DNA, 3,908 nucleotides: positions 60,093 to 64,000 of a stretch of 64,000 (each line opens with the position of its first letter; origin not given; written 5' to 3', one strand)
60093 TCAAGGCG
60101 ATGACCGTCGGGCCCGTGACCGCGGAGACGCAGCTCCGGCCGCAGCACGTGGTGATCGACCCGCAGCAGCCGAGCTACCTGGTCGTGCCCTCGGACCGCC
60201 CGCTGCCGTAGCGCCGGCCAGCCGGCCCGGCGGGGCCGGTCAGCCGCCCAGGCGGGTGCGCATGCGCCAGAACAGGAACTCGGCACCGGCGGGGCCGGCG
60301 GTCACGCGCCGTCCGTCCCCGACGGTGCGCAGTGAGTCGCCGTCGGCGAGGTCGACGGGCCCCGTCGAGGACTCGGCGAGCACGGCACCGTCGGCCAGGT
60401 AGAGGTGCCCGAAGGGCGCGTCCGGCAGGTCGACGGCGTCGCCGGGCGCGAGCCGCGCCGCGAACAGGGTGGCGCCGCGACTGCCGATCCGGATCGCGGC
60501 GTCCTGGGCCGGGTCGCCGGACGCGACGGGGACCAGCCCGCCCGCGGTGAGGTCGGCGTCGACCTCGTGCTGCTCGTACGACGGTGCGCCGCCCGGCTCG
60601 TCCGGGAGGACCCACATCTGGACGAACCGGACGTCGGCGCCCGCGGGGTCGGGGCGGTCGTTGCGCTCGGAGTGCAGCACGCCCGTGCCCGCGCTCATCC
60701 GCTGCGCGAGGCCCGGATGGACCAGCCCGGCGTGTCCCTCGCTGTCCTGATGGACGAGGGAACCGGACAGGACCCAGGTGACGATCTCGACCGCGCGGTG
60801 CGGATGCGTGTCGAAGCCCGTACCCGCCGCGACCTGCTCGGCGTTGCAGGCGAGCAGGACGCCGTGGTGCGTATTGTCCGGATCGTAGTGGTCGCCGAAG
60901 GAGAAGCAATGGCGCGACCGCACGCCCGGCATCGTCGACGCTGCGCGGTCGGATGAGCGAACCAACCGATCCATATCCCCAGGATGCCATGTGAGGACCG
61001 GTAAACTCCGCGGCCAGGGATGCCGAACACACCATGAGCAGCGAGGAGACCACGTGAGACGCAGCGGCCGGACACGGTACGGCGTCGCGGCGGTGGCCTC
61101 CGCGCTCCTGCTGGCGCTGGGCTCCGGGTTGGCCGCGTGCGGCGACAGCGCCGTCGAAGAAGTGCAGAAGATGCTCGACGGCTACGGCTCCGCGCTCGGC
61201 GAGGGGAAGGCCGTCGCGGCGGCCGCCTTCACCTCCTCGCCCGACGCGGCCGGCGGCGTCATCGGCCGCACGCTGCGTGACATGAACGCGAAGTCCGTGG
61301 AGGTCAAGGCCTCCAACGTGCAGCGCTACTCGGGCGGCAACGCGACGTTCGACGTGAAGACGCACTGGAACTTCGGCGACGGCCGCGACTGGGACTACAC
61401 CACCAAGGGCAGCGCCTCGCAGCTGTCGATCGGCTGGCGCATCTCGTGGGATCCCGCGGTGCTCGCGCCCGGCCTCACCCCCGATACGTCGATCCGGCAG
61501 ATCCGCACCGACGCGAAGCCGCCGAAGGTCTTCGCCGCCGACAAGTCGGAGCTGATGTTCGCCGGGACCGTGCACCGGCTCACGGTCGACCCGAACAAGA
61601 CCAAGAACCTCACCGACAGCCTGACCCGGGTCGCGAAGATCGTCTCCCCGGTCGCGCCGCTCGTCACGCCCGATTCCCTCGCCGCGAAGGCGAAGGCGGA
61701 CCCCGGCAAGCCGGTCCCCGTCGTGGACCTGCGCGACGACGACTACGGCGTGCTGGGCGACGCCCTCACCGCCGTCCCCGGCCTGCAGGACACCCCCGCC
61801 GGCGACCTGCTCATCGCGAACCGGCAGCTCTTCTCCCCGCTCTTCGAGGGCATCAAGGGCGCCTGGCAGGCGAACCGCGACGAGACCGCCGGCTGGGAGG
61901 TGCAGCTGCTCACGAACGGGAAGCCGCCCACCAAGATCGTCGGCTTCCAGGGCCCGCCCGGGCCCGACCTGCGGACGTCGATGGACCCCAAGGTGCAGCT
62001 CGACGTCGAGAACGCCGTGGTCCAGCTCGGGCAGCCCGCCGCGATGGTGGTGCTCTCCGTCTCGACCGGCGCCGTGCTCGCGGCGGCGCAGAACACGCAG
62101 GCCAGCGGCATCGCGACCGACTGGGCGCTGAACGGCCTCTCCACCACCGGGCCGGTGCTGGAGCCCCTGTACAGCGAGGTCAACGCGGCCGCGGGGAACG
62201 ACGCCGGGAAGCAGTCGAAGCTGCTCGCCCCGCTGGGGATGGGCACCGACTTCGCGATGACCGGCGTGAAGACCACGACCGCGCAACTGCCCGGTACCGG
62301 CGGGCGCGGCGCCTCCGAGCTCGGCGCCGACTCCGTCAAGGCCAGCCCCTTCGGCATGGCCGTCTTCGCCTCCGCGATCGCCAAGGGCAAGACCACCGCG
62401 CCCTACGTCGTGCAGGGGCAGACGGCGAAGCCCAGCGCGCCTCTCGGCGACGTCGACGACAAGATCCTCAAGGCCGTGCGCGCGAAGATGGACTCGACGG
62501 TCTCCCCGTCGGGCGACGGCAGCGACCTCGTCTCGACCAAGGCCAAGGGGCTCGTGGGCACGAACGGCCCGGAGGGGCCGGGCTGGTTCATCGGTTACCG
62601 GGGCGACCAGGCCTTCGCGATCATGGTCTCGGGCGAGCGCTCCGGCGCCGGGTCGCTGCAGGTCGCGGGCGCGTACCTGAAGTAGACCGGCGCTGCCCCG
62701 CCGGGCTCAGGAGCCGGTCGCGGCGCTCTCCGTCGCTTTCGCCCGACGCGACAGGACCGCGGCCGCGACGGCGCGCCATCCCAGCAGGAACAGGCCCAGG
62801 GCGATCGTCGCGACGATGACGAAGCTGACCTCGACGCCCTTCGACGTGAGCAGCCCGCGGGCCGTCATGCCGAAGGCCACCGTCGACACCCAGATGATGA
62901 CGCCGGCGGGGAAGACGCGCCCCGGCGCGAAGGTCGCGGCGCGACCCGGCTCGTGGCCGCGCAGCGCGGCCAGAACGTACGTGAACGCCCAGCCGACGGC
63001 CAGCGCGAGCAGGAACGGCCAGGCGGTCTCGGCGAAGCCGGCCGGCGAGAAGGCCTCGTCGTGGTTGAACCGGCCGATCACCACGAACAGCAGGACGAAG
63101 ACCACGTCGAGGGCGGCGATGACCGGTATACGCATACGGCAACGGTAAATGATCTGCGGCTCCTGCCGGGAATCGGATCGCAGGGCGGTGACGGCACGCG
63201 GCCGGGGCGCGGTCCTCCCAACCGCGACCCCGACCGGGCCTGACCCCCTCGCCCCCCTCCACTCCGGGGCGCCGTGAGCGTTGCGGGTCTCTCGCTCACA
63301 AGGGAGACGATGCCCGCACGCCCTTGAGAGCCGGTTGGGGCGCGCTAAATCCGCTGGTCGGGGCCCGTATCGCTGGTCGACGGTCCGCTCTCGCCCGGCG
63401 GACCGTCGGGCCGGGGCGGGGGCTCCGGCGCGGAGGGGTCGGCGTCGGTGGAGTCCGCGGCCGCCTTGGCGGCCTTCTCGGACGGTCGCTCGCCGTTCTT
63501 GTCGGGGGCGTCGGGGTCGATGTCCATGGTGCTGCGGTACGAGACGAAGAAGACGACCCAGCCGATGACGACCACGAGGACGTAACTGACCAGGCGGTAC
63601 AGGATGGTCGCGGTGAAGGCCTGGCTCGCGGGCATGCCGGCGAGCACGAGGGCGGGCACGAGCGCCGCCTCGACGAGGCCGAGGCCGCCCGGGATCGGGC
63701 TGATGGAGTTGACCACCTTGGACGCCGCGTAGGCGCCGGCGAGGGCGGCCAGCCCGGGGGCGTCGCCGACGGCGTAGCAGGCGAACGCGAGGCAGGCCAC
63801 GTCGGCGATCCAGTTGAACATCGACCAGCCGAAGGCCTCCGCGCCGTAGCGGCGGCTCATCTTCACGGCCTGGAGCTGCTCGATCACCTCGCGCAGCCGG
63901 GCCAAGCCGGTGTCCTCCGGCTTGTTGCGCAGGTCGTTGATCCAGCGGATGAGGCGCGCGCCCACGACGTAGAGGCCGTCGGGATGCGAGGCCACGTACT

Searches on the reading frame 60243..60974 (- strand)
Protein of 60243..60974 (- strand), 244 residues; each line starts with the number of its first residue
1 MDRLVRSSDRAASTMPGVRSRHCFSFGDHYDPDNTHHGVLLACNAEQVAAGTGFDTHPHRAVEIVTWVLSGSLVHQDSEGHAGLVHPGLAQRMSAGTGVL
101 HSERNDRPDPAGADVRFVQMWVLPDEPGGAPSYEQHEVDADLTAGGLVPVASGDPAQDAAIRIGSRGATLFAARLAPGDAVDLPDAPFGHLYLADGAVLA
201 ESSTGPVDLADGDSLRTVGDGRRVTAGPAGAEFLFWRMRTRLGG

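Call 67: search_protein_families(library=pfam, proteins=[window:60243-60974:-], max_evalue=0.00001)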
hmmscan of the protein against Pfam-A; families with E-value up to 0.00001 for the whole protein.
window:60243-60974:- (244 aa): 1 family
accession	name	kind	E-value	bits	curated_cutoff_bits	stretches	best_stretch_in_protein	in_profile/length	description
PF02678.22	Pirin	-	2.4e-30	105.1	26.1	1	10-122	6-108/108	Pirin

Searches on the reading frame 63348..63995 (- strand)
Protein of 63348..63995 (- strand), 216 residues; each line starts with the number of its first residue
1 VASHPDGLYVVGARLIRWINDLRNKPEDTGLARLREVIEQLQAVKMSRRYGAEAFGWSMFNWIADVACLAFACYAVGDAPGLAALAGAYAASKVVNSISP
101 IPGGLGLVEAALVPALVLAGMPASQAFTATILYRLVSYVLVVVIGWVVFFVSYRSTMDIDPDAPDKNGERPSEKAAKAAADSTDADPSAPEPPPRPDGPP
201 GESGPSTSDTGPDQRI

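Call 67: search_protein_families(library=pfam, proteins=[window:63348-63995:-], max_evalue=0.00001)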
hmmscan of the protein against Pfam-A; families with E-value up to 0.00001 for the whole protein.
window:63348-63995:- (216 aa): 1 family
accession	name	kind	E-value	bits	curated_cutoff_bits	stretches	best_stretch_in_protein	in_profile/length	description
PF03706.18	LPG_synthase_TM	-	7.1e-24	85.2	33.4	1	30-145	181-302/302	Lysylphosphatidylglycerol synthase TM region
